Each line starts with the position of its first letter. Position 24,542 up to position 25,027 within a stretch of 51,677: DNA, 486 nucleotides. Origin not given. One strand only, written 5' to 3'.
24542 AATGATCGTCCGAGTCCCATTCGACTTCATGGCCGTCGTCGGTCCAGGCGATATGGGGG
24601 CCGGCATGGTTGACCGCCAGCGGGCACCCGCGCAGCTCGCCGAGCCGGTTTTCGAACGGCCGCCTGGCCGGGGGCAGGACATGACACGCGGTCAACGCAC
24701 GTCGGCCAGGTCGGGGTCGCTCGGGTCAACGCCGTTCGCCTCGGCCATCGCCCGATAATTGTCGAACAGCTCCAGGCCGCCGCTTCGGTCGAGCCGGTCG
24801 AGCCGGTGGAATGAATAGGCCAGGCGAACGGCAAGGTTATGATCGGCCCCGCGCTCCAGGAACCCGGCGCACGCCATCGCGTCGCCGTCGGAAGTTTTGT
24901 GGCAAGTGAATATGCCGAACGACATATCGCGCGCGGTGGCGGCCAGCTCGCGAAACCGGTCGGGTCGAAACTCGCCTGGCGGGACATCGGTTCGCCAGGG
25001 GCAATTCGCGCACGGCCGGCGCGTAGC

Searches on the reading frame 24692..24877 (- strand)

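Call 12: search_protein_families(library=pfam, proteins=[window:24692-24877:-], max_evalue=0.01)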
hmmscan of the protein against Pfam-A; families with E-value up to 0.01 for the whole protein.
window:24692-24877:- (61 aa): 1 family
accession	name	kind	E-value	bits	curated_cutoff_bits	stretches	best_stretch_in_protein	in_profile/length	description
PF19800.4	DUF6283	-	7.5e-14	52.3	27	1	3-60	55-114/115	Family of unknown function (DUF6283)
